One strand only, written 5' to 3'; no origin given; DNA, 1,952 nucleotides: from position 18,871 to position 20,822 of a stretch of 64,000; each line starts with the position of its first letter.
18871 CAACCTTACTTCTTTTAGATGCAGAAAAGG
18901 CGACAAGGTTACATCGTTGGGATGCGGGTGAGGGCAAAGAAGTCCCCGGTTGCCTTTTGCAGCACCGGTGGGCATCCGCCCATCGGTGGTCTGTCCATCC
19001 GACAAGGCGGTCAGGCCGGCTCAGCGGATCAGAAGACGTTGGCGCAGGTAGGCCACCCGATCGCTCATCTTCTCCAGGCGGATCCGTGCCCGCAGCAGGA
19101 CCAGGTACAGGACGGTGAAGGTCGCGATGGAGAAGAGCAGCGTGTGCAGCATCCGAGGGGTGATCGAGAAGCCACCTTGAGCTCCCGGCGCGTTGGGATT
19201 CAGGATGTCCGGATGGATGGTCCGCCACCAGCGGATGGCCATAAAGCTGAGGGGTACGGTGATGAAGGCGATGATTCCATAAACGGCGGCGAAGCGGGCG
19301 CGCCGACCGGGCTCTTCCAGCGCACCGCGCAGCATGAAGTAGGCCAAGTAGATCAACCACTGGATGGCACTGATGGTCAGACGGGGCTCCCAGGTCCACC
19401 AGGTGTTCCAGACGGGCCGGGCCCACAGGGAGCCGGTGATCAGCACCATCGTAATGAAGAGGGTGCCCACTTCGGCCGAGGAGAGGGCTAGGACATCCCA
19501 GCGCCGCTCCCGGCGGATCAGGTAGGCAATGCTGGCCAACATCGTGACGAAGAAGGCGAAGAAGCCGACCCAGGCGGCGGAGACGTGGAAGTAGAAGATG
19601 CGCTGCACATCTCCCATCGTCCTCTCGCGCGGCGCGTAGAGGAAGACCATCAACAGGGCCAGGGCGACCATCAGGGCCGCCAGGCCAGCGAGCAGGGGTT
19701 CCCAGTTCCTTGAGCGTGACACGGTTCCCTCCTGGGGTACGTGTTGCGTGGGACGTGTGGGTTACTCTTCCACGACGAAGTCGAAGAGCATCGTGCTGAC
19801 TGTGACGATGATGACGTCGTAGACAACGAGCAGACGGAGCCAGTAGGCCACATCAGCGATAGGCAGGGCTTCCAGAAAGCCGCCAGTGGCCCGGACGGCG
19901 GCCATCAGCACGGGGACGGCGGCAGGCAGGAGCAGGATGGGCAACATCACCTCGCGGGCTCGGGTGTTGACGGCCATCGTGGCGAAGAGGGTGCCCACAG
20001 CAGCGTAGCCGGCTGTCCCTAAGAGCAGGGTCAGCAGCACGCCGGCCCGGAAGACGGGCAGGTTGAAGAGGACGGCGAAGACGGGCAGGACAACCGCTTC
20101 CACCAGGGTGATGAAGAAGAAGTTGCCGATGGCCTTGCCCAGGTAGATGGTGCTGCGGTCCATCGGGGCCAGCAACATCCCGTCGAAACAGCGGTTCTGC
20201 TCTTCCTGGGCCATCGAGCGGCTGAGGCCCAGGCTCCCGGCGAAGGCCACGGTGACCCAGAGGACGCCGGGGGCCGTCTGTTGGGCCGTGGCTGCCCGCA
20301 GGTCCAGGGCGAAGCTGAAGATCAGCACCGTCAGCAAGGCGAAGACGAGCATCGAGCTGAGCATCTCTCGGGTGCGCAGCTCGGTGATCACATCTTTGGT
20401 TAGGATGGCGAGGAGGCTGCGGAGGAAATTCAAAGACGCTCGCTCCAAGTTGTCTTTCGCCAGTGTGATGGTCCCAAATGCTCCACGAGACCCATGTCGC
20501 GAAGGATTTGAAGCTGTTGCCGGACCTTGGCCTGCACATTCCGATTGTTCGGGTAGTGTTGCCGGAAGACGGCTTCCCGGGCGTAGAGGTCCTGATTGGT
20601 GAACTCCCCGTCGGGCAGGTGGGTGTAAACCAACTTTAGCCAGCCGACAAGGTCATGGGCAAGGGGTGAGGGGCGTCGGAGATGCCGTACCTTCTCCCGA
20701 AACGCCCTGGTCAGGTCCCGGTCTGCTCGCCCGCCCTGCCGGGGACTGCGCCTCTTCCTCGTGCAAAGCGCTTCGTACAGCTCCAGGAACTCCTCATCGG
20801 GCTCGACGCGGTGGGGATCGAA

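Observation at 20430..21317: Single-HKD PLD-family nuclease-like gene inserted inside the ccm operon between ccmA and ccmB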

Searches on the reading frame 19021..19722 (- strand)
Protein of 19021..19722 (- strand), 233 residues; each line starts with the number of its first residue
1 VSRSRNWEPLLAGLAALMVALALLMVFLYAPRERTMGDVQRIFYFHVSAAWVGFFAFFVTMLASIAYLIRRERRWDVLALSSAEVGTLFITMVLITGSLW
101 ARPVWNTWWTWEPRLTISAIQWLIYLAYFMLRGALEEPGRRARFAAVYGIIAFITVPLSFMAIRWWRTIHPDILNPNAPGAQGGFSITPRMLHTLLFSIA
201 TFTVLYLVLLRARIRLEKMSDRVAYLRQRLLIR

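Call 3: search_protein_families(library=pfam, proteins=[window:19021-19722:-], max_evalue=0.01)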
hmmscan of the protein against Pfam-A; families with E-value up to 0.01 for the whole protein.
window:19021-19722:- (233 aa): 2 families
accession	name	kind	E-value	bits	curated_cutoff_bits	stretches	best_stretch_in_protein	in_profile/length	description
PF01578.25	Cytochrom_C_asm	-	1.2e-31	110.4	29.9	1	13-170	42-212/212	Cytochrome C assembly protein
PF07284.16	BCHF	-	0.00035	21.1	25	1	30-132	2-105/139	2-vinyl bacteriochlorophyllide hydratase (BCHF)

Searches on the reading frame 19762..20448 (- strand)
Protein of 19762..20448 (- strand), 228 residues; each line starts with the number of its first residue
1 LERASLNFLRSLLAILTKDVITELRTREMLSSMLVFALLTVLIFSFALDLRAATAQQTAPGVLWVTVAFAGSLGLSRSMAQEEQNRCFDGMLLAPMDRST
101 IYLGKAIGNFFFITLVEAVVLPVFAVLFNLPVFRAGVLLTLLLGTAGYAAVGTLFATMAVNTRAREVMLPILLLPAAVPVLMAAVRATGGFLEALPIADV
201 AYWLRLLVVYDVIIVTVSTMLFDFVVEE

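Call 3: search_protein_families(library=pfam, proteins=[window:19762-20448:-], max_evalue=0.01)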
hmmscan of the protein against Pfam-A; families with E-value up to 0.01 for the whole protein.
window:19762-20448:- (228 aa): 4 families
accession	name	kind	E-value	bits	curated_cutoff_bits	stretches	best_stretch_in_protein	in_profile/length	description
PF03379.19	CcmB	-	3.5e-32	112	24.9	1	13-220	2-207/215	CcmB protein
PF01061.29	ABC2_membrane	-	1.4e-10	41.5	26.9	1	12-175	3-172/211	ABC-2 type transporter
PF12698.13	ABC2_membrane_3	-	1.1e-08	35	31.6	1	54-187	160-294/347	ABC-2 family transporter protein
PF12730.13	ABC2_membrane_4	-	3.6e-05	24.2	27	1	31-173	20-171/179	ABC-2 family transporter protein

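Call 5: search_protein_families(library=ncbifam, proteins=[window:19762-20448:-], max_evalue=0.01)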
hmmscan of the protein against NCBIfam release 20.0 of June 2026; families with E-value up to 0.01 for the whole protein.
window:19762-20448:- (228 aa): 2 families
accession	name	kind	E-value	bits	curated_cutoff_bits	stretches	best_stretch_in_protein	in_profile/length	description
TIGR01190.1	ccmB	equivalog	2e-17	63.6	156.2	1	15-217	1-204/211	heme exporter protein CcmB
NF038293.1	permease_SagH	equivalog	2.4e-07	29.9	450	1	12-51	1-40/370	SagH family ABC transporter permease subunit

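Call 31: find_related_loci(query=window:19762-20433:-, collection=genome_contigs, flank=5000)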
Query window:19762-20433:- (223 aa) in genome_contigs; peptide patterns used: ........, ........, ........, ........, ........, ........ (x = any residue, [..] = any of these).
368 stretches matched a pattern; 119 encode a relative of the query (tblastn E <= 1e-3); the best 80 are kept; 80 distinct loci.
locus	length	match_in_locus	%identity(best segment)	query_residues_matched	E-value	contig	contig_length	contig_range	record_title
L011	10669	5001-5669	67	1-223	6e-97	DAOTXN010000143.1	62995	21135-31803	MAG TPA_asm: Anaerolineae bacterium isolate H21_255 k133_757150, whole genome shotgun sequence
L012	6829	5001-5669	65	1-223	4e-84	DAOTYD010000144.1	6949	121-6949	MAG TPA_asm: Anaerolineae bacterium isolate H23_305 k115_308710, whole genome shotgun sequence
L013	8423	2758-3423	56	2-223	3e-82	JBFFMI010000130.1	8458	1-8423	MAG: Anaerolineales bacterium isolate Mix_mud18.2022.04.43 k141_1844224_length_8458_cov_12.0000, whole genome shotgun se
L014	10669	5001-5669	63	1-223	5e-82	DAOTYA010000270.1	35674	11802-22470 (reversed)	MAG TPA_asm: Anaerolineae bacterium isolate H23_299 k115_471410, whole genome shotgun sequence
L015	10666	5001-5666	59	2-223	4e-80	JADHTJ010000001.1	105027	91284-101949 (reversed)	MAG: Anaerolineales bacterium isolate BS150m-G17 BS-150m-C105, whole genome shotgun sequence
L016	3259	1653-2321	61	1-223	2e-80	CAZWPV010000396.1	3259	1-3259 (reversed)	MAG TPA_asm: uncultured Anaerolineales bacterium isolate binchicken_co228_317 genome assembly, contig: NODE_53601_length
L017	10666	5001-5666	55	2-223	1e-77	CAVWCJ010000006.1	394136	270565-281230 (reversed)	MAG: uncultured Chloroflexia bacterium isolate MFD03726.bin.1.63 genome assembly, contig: contig_47281, whole genome sho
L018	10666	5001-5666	56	2-223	4e-77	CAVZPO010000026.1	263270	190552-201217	MAG: uncultured Chloroflexia bacterium isolate MFD02809.bin.1.41 genome assembly, contig: contig_79517, whole genome sho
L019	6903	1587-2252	56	2-223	7e-77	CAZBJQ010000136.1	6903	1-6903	MAG TPA_asm: uncultured Anaerolineaceae bacterium isolate binchicken_co376_247 genome assembly, contig: NODE_14511_lengt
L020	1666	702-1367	54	2-223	5e-80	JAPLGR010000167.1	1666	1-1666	MAG: Chloroflexota bacterium isolate LacPavin_0920_SED5_MAG_65_9b LacPavin_0920_SED5_scaffold_1328483, whole genome shot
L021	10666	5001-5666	53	2-223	8e-76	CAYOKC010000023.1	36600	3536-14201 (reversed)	MAG TPA_asm: uncultured Leptolinea sp. isolate SRP294416_co1_135 genome assembly, contig: NODE_1912_length_36600_cov_4.5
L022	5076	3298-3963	60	1-222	3e-74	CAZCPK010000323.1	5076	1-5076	MAG TPA_asm: uncultured Anaerolineales bacterium isolate SRP141376_co2_268 genome assembly, contig: NODE_26741_length_50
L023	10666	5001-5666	53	2-223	2e-74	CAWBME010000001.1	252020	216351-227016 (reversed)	MAG: uncultured Chloroflexia bacterium isolate MFD00709.bin.2.76 genome assembly, contig: contig_11757, whole genome sho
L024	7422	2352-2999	54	8-223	2e-74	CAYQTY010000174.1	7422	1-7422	MAG TPA_asm: uncultured Leptolinea sp. isolate SRP192927_co7_673 genome assembly, contig: NODE_22184_length_7422_cov_4.1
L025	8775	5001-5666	52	2-223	1e-73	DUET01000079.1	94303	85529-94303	MAG TPA_asm: Anaerolineae bacterium isolate W1033 Contig79, whole genome shotgun sequence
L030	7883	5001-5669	52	1-223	6e-64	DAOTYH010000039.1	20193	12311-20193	MAG TPA_asm: Anaerolineae bacterium isolate H23_319 k115_153103, whole genome shotgun sequence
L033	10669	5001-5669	51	1-223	1e-62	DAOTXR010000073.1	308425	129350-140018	MAG TPA_asm: Anaerolineae bacterium isolate H21_271 k133_2476378, whole genome shotgun sequence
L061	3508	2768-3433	48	2-223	5e-59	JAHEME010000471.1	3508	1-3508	MAG: Chloroflexota bacterium isolate Ww65 NODE_100681_length_3508_cov_2.338057, whole genome shotgun sequence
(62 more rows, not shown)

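Call 38: search_protein_families(library=pfam, proteins=[L011:4338-4610:+, L011:4579-4953:+, L030:4158-4964:+, L033:4130-4936:+, L061:1541-1960:+, L061:1957-2700:+], max_evalue=0.01)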
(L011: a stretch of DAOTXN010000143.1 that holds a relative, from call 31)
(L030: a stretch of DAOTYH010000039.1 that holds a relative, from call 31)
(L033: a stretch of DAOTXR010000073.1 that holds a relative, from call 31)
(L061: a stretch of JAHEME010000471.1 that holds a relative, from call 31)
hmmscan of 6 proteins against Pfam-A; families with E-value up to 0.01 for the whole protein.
L011:4338-4610:+ (90 aa): 1 family
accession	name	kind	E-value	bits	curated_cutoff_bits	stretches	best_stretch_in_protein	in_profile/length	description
PF04255.20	DUF433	-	1.2e-21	76.7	23.6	1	14-70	1-56/56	Protein of unknown function (DUF433)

L011:4579-4953:+ (124 aa): 3 families
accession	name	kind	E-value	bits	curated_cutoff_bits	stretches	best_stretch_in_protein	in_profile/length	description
PF18480.7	DUF5615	-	2.7e-20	72.7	23.8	1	7-113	2-109/110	Domain of unknown function (DUF5615)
PF01927.22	Mut7-C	-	0.00045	20.8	23.3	1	8-63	3-52/146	Mut7-C RNAse domain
PF18478.7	PIN_10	-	0.00056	20.4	26.2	1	8-64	3-63/84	PIN like domain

L030:4158-4964:+ (268 aa): 1 family
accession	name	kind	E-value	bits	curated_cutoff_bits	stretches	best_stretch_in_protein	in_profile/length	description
PF01988.24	VIT1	-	2.6e-66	223.9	28.1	1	49-260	3-213/214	VIT family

L033:4130-4936:+ (268 aa): 1 family
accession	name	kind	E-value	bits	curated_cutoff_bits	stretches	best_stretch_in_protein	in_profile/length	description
PF01988.24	VIT1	-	2.9e-66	223.8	28.1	1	48-260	2-213/214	VIT family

L061:1541-1960:+ (139 aa): 2 families
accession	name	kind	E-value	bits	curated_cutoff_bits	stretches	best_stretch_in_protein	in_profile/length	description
PF01909.29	NTP_transf_2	-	3.2e-13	50.3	21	1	44-128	3-92/93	Nucleotidyltransferase domain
PF18765.7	Polbeta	-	8.9e-12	45.5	26.9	1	43-131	1-89/93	Polymerase beta, Nucleotidyltransferase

L061:1957-2700:+ (247 aa): 1 family
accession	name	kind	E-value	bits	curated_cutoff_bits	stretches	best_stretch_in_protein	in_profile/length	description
PF00557.29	Peptidase_M24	-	1.7e-41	142.7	23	1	14-238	5-208/208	Metallopeptidase family M24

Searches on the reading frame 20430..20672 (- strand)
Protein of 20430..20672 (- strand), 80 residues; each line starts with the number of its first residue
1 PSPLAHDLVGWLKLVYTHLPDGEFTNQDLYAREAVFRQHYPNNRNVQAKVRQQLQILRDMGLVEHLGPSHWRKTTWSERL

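Call 80: predict_structure(protein=window:20430-20672:-)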
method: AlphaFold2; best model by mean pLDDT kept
length: 80 residues; sequences in the alignment: 1
mean_pLDDT: 66.9   pTM: 0.49
mean pLDDT of the five models: 66.9, 65.6, 65.1, 64.6, 56.8
residues with pLDDT >= 90: 0; 70-90: 40; 50-70: 30; < 50: 10
segments of 3 or more residues with pLDDT < 50: 77-80
pLDDT, mean of each block of 10 residues (from residue 1): 64 67 69 79 79 75 53 48
secondary structure, 60 per line:
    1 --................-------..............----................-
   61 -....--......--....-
elements in order: H3-18 H26-39 H44-59 H62-65 H68-73 H76-79
